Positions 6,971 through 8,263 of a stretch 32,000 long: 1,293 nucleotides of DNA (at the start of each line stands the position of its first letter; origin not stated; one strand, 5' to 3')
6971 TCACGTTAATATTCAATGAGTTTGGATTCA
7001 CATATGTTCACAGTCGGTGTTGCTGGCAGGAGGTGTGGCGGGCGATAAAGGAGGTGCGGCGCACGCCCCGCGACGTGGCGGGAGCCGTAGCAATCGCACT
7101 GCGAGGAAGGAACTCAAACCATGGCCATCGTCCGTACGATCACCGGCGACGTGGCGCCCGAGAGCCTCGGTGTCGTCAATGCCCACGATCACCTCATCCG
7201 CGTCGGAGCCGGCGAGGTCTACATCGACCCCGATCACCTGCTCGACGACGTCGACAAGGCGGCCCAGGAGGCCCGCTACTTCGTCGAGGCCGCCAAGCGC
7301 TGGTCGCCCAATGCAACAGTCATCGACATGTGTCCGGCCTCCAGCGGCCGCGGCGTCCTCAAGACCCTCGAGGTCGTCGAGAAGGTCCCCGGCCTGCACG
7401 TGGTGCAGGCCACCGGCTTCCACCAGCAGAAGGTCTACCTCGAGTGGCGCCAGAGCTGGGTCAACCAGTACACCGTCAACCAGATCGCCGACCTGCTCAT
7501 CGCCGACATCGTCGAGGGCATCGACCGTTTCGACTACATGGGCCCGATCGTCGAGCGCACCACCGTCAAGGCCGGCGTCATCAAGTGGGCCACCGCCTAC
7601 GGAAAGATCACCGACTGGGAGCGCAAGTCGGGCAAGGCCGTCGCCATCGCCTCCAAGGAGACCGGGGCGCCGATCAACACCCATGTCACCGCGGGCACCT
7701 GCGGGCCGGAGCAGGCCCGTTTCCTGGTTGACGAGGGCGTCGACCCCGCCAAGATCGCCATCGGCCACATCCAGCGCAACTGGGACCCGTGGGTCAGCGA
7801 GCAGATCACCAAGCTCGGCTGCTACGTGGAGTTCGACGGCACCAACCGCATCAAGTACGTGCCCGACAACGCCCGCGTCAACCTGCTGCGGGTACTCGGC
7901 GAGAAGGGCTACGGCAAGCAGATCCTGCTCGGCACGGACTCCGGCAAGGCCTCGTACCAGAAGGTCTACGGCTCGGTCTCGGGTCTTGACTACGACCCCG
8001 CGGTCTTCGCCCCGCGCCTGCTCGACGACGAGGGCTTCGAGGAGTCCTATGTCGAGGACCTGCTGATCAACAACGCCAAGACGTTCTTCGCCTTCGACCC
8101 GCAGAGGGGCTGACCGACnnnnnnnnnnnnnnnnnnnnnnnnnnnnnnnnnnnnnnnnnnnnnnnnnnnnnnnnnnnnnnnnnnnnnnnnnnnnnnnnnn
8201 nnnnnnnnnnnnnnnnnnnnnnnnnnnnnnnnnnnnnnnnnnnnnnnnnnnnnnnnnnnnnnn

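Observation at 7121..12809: Ula-type sugar-acid operon with no PTS and no UlaG: a PTE-family lactonase, PfkB kinase and MFS permease feed UlaD/E/F homologues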

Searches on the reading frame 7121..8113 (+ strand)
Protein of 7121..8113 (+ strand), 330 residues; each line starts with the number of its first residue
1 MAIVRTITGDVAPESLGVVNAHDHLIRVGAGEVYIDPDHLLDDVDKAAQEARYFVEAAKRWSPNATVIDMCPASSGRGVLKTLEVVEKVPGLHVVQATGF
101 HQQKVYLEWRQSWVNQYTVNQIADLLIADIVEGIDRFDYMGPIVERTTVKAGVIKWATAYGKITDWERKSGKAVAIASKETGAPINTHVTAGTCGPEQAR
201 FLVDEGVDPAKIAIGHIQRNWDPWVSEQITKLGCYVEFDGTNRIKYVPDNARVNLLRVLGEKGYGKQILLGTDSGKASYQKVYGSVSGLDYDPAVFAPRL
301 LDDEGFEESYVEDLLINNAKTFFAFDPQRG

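Call 3: search_protein_families(library=pfam, proteins=[window:7121-8113:+])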
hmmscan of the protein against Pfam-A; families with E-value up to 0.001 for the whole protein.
window:7121-8113:+ (330 aa): 1 family
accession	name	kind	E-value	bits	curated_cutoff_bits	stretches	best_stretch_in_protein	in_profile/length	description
PF02126.24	PTE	-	1.5e-44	153.1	22.4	1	12-323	2-297/298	Phosphotriesterase family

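Call 4: search_protein_families(library=ncbifam, proteins=[window:7121-8113:+])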
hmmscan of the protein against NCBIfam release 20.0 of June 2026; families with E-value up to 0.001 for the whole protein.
window:7121-8113:+ (330 aa): 3 families
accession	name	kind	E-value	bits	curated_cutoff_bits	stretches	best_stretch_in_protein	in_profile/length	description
NF045706.1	PhFuoseLconase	equivalog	2.7e-71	240.4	630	1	3-329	4-330/332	phospho-furanose lactonase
NF007373.0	PRK09875.1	equivalog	3e-36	125.4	486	1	17-323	7-291/292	phosphotriesterase-related protein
NF041153.1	organophos_OPH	equivalog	2.5e-13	49.9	500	1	4-222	37-236/365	organophosphate hydrolase OPH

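Call 5: search_solved_structures(query=window:7121-8113:+, max_evalue=0.00001, show_alignments=2)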
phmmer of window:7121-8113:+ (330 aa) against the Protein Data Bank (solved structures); distinct sequences matched with E-value up to 0.00001: 128 (the best 60 are shown).
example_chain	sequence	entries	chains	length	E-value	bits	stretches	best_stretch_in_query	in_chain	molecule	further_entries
3msr_A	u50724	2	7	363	5.8e-60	206.3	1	4-329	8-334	amidohydrolases | amidohydrolase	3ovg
3pnz_A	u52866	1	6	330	1.4e-46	162.4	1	1-324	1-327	Phosphotriesterase family protein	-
4ha0_A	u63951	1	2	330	3.3e-32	115.1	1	3-274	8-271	Phosphotriesterase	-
3orw_A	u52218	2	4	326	3.7e-32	114.9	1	3-274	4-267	Phosphotriesterase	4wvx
4h9u_A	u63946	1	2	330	3.9e-32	114.9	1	3-274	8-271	Phosphotriesterase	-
3f4c_A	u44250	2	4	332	4e-32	114.8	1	4-274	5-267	Organophosphorus hydrolase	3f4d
3tnb_A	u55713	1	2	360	5.4e-32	114.4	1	3-274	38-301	Phosphotriesterase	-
3tn6_A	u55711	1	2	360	5.4e-32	114.4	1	3-274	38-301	Phosphotriesterase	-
3tn4_A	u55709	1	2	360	5.4e-32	114.4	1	3-274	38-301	Phosphotriesterase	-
3tn3_A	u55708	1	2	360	5.4e-32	114.4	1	3-274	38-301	Phosphotriesterase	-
4h9y_A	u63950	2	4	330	5.9e-32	114.3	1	3-274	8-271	Phosphotriesterase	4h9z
4h9v_A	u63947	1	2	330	9.7e-32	113.6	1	3-274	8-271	Phosphotriesterase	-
3ojg_A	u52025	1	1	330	1.1e-31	113.4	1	3-272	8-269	Phosphotriesterase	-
6jss_A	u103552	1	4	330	1.1e-31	113.4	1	3-274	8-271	Phosphotriesterase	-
4h9t_A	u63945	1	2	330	1.7e-31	112.8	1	3-272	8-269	Phosphotriesterase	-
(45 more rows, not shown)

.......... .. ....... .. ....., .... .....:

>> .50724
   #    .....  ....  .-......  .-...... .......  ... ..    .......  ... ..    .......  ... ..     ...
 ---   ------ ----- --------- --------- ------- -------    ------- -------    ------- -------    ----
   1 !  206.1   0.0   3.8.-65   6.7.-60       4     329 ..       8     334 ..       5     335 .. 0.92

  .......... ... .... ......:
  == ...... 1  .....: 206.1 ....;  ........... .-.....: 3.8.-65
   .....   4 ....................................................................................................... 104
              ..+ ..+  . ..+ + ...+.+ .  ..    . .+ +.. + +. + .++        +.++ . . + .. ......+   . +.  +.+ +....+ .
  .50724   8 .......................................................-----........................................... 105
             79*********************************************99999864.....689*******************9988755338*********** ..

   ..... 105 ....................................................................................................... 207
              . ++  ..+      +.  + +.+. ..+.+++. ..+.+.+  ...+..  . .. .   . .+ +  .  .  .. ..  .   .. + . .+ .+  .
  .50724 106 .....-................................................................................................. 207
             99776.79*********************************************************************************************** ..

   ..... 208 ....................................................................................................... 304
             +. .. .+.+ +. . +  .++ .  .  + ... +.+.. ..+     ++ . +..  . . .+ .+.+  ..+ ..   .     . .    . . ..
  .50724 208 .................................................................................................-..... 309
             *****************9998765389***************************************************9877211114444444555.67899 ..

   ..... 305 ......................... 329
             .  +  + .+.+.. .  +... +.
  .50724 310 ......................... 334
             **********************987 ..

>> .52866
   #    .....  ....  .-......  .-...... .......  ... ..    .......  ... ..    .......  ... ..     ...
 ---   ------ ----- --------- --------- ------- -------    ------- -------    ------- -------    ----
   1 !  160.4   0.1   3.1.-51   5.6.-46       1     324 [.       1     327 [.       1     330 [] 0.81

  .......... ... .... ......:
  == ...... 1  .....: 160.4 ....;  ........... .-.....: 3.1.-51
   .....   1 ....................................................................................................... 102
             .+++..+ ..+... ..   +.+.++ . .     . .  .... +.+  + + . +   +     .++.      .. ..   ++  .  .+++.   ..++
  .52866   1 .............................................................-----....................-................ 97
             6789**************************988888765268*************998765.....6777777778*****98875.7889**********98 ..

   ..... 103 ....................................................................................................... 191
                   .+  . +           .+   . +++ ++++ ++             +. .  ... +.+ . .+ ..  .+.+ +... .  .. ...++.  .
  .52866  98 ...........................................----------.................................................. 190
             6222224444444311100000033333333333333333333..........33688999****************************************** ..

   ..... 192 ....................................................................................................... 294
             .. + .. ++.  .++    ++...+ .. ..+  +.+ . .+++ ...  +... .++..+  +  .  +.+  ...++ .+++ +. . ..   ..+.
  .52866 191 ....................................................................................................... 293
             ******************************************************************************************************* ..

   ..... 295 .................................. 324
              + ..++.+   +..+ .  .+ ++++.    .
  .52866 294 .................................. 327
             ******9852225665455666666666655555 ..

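Call 19: find_encoding_contigs(protein=window:7121-8113:+, flank=10000, max_places=6)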
Protein window:7121-8113:+ (330 aa): 16 contigs read that carry it; 6 places shown.
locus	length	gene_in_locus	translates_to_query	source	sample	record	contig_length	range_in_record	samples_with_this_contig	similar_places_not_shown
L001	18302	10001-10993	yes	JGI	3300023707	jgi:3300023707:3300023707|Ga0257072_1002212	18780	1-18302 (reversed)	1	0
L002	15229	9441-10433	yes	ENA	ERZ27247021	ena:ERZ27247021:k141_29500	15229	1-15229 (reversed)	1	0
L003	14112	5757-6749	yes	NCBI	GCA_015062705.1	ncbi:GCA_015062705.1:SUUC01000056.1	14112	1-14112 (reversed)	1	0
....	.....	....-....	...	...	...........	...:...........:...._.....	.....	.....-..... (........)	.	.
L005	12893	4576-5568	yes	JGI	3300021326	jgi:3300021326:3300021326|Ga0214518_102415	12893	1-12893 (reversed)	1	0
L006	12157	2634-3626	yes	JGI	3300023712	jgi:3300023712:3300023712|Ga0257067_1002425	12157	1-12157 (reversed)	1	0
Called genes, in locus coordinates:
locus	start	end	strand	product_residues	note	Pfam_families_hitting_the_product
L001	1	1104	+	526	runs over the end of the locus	?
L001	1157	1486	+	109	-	PF03992:ABM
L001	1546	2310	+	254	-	PF00977:His_biosynth, PF05690:ThiG (faint), PF01207:Dus (faint), PF03060:NMO (faint), PF01180:DHO_dh (faint), PF04309:G3P_antiterm (faint)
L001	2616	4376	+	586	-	PF02776:TPP_enzyme_N, PF00205:TPP_enzyme_M, PF02775:TPP_enzyme_C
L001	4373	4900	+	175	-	PF01842:ACT, PF13291:ACT_4, PF22629:ACT_AHAS_ss, PF13710:ACT_5, PF10369:ALS_ss_C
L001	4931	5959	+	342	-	PF02826:2-Hacid_dh_C (weak), PF03446:NAD_binding_2 (weak), PF03807:F420_oxidored, PF07991:KARI_N, PF01450:KARI_C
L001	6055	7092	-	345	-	PF13545:HTH_Crp_2 (faint), PF04198:Sugar-bind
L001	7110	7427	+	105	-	-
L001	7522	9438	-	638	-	PF00724:Oxidored_FMN, PF00890:FAD_binding_2 (weak), PF03486:HI0933_like (weak), PF07992:Pyr_redox_2, PF12831:FAD_oxidored, PF13450:NAD_binding_8 (weak), PF13738:Pyr_redox_3, PF00070:Pyr_redox, +4 more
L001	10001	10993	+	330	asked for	PF02126:PTE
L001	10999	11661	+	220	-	PF00215:OMPdecase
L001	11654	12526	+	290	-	PF01261:AP_endonuc_2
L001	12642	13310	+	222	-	PF00596:Aldolase_II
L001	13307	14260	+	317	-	PF00294:PfkB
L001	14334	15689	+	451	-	PF12832:MFS_1_like (faint), PF13347:MFS_2 (weak), PF00083:Sugar_tr, PF01306:LacY_symp (weak), PF07690:MFS_1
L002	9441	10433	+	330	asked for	PF02126:PTE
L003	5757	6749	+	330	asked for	PF02126:PTE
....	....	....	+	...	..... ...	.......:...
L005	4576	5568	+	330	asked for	PF02126:PTE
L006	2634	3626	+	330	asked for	PF02126:PTE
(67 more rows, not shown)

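Call 20: find_homologous_proteins(query=window:7121-8113:+, max_evalue=1e-20)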
Query window:7121-8113:+ (330 aa): 776 proteins with E <= 1e-20 among 3631 candidates; the best 120 are listed.
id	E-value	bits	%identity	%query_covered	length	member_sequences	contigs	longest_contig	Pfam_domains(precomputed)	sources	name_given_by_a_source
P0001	7.5e-210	714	94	100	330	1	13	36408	PF02126.26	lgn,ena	-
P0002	7.7e-210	714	94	100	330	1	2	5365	PF02126.26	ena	-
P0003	1.4e-209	713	94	100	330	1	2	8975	PF02126.26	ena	-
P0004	1.9e-209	713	94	100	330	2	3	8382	PF02126.26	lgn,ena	-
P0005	3.6e-209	712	93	100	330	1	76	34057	PF02126.26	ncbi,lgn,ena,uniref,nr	ncbi:phosphotriesterase-related protein [Propionibacterium acidifaciens]|uniref:phosphotriesterase f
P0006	1.8e-208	709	93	100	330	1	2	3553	PF02126.26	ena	-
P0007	4.6e-208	708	93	100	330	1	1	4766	PF02126.26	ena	-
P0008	4.8e-208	708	93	100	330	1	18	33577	PF02126.26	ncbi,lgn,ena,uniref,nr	ncbi:phosphotriesterase-related protein [Propionibacterium acidifaciens]|uniref:phosphotriesterase f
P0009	5.8e-207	704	92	100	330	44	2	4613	PF02126.26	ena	-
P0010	8.4e-207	704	92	100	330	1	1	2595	PF02126.26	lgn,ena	-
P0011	7.7e-197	671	88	100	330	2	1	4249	PF02126.26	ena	-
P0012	1.0e-196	671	88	100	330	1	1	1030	PF02126.26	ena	-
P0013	1.0e-196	671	93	95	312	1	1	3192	PF02126.26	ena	-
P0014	2.1e-196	670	87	100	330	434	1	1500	PF02126.26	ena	-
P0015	6.4e-196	668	88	100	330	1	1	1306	PF02126.26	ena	-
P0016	7.2e-195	665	87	100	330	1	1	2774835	PF02126.26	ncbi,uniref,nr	ncbi:phosphotriesterase family protein [Acidipropionibacterium timonense]|uniref:phosphotriesterase 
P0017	1.4e-194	664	86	100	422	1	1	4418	PF02126.26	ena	-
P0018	4.1e-194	662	85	100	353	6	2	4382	PF02126.26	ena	-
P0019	1.7e-193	660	87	100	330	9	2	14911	PF02126.26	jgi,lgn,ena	-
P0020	9.2e-191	651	84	100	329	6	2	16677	PF02126.26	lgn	-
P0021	2.6e-189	646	85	100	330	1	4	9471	PF02126.26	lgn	-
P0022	8.3e-189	645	89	94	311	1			PF02126.26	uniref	uniref:phosphotriesterase family protein n=1 Tax=Propionibacterium acidifaciens TaxID=556499 RepID=U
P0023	2.5e-188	643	84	99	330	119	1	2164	PF02126.26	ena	-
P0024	5.0e-187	639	88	95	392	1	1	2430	PF02126.26,PF00215.31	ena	-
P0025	1.1e-182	625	81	99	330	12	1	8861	PF02126.26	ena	-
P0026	1.4e-180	618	80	100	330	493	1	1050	PF02126.26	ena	-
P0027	2.1e-179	614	80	100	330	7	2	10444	PF02126.26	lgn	-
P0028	6.1e-179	612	80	100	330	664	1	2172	PF02126.26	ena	-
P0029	3.5e-178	610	79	100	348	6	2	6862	PF02126.26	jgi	-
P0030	4.7e-177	606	80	99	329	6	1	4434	PF02126.26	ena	-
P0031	1.6e-169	581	78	98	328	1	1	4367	PF02126.26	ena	-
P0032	4.0e-165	567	75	100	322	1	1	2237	PF02126.26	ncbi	-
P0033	1.8e-159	548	74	100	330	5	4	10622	PF02126.26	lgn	-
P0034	7.7e-158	543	74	98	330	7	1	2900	PF02126.26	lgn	-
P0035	9.7e-158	543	74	100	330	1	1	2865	PF02126.26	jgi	jgi:5-phospho-D-xylono-1,4-lactonase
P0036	3.3e-155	534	87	80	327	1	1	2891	PF02126.26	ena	-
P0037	8.7e-155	533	72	98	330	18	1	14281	PF02126.26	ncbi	-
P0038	5.5e-153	527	72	98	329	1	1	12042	PF02126.26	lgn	-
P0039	7.5e-153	527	72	98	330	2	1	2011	PF02126.26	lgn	-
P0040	2.7e-152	525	72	98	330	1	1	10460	PF02126.26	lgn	-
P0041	4.5e-149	514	71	100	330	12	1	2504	PF02126.26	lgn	-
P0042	8.6e-149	513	70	98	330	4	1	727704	PF02126.26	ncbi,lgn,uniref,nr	ncbi:Phospho-furanose lactonase [Austwickia sp. TVS 96-490-7B]|uniref:phosphotriesterase family prot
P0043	1.6e-148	512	71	100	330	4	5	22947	PF02126.26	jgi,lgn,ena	jgi:phosphotriesterase-related protein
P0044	4.8e-148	511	69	99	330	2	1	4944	PF02126.26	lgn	-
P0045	6.7e-148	510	70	100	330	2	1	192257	PF02126.26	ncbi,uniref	ncbi:phosphotriesterase [Amycolatopsis sp. lyj-109]|uniref:phosphotriesterase family protein n=1 Tax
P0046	1.1e-147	510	68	100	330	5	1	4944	PF02126.26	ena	-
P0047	1.8e-147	509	69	100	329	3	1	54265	PF02126.26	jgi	jgi:predicted metal-dependent phosphotriesterase family hydrolase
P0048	2.1e-145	502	70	99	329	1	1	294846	PF02126.26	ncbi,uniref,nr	ncbi:phosphotriesterase family protein [Ornithinimicrobium cavernae]|uniref:phosphotriesterase famil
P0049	7.0e-145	500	67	98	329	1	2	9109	PF02126.26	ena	-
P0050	4.9e-144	498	69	100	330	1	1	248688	PF02126.26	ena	-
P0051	2.1e-143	496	68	100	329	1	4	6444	PF02126.26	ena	-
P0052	1.8e-142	492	68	100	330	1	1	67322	PF02126.26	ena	-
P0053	2.2e-142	492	67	98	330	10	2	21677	PF02126.26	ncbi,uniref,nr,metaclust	ncbi:phosphotriesterase [Tropheryma whipplei]|uniref:phosphotriesterase family protein n=1 Tax=Troph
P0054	9.2e-142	490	67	98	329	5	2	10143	PF02126.26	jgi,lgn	jgi:phosphotriesterase-related protein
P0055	9.5e-142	490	66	98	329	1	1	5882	PF02126.26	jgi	jgi:phosphotriesterase-related protein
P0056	1.0e-141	490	66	99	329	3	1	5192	PF02126.26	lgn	-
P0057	2.5e-141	489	67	99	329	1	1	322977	PF02126.26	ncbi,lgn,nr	ncbi:MAG: phosphotriesterase-related protein [Microbacteriaceae bacterium]|nr:MAG: phosphotriesteras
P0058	5.3e-141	488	68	100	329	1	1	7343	PF02126.26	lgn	-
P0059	1.3e-140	486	67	98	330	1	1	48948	PF02126.26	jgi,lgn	jgi:predicted metal-dependent phosphotriesterase family hydrolase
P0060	2.3e-140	486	67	98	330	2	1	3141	PF02126.26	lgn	-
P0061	4.8e-140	484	66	100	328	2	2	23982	PF02126.26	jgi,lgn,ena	jgi:predicted metal-dependent phosphotriesterase family hydrolase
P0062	5.4e-140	484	67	100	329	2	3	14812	PF02126.26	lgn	-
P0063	6.3e-140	484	67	100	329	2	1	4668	PF02126.26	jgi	-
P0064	7.4e-140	484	68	98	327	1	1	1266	PF02126.26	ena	-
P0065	2.9e-139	482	68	98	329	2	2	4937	PF02126.26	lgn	-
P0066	3.2e-139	482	67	99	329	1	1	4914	PF02126.26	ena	-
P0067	3.2e-139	482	67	98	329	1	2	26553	PF02126.26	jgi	-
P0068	3.3e-139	482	67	99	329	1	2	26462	PF02126.26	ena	-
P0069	6.8e-139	481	67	98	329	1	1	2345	PF02126.26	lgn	-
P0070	8.6e-139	480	67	99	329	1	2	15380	PF02126.26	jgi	jgi:phosphotriesterase-related protein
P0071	1.3e-138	480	66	100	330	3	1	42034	PF02126.26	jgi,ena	-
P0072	1.4e-138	480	67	98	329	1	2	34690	PF02126.26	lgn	-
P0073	2.2e-138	479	66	99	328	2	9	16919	PF02126.26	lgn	-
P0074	3.0e-138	479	67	99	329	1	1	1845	PF02126.26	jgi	jgi:phosphotriesterase-related protein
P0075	3.2e-138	478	66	98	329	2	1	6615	PF02126.26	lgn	-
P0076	3.9e-138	478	89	71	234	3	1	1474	PF02126.26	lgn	-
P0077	8.2e-138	477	65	99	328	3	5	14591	PF02126.26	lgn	-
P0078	1.1e-136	473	66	98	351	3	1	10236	PF02126.26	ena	-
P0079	7.6e-135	467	66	98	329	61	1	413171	PF02126.26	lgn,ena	-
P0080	3.5e-134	465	66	98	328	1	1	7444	PF02126.26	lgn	-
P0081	3.6e-134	465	65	98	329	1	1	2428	PF02126.26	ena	-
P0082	1.3e-133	463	66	98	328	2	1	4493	PF02126.26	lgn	-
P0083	2.2e-133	463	67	98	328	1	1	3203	PF02126.26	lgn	-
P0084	4.4e-133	462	66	98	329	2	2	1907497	PF02126.26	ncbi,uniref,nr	ncbi:phosphotriesterase-related protein [Nanchangia anserum]|uniref:Phosphotriesterase-related prote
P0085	6.9e-133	461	68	94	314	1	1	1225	PF02126.26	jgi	jgi:phosphotriesterase-related protein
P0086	9.0e-133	461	63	98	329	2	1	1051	PF02126.26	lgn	-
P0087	9.7e-133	460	65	98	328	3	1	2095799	PF02126.26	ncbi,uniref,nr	ncbi:phosphotriesterase-related protein [Arcanobacterium pluranimalium]|uniref:phosphotriesterase fa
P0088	1.0e-132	460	65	98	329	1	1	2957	PF02126.26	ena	-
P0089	1.4e-132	460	65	98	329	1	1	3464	PF02126.26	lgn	-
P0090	2.6e-132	459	65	100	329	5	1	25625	PF02126.26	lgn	-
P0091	3.1e-132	459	66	98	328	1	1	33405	PF02126.26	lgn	-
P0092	4.7e-132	458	64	98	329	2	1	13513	PF02126.26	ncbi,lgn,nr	ncbi:MAG TPA: phosphotriesterase-related protein [Propionibacteriaceae bacterium]|nr:phosphotriester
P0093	5.1e-132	458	65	98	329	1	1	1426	PF02126.26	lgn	-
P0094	1.0e-131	457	65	98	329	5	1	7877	PF02126.26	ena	-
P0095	1.2e-131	457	66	98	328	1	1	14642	PF02126.26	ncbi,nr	ncbi:MAG: phosphotriesterase-related protein [Actinomycetaceae bacterium]|nr:phosphotriesterase-rela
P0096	1.3e-131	457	64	98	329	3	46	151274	PF02126.26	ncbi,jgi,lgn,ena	jgi:phosphotriesterase-related protein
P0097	1.4e-131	457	64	98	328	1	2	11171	PF02126.26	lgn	-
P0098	1.4e-131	457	64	98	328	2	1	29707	PF02126.26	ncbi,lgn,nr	ncbi:MAG: phosphotriesterase-related protein [Propionibacteriaceae bacterium]|nr:phosphotriesterase-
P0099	1.4e-131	457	65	98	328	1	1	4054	PF02126.26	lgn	-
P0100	2.3e-131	456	65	98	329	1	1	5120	PF02126.26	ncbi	-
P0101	2.4e-131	456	64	98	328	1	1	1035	PF02126.26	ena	-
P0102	3.5e-131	455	64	98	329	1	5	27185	PF02126.26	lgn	-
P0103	4.3e-131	455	65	98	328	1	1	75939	PF02126.26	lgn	-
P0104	4.7e-131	455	63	98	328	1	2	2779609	PF02126.26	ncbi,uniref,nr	ncbi:phosphotriesterase [Corynebacterium phocae]|uniref:Phosphotriesterase n=1 Tax=Corynebacterium p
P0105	6.2e-131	455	64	98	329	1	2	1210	PF02126.26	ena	-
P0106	7.1e-131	454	64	98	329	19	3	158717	PF02126.26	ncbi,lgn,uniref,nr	ncbi:phosphotriesterase family protein [Tessaracoccus caeni]|uniref:phosphotriesterase family protei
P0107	9.3e-131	454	65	99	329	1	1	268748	PF02126.26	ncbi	-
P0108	1.0e-130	454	65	98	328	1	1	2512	PF02126.26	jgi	jgi:phosphotriesterase-related protein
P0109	1.3e-130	453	64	98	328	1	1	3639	PF02126.26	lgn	-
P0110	3.5e-130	452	65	98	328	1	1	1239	PF02126.26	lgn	-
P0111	4.8e-130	452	64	98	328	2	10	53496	PF02126.26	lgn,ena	-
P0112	4.9e-130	452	64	98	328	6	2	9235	PF02126.26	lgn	-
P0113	6.7e-130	451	63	98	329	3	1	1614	PF02126.26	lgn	-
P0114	7.8e-130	451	64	98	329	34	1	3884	PF02126.26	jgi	-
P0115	1.1e-129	450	63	98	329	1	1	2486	PF02126.26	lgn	-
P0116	1.3e-129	450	62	98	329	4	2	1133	PF02126.26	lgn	-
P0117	2.3e-129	449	64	97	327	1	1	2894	PF02126.26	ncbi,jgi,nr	ncbi:MAG: hypothetical protein LBH48_02160 [Bifidobacteriaceae bacterium]|jgi:phosphotriesterase-rel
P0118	3.4e-129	449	64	98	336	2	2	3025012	PF02126.26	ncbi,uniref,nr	ncbi:phosphotriesterase-related protein [Actinomyces sp. 2119]|uniref:Phosphotriesterase-related pro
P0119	4.9e-129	448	63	98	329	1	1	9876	PF02126.26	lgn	-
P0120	5.1e-129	448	63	98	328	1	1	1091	PF02126.26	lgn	-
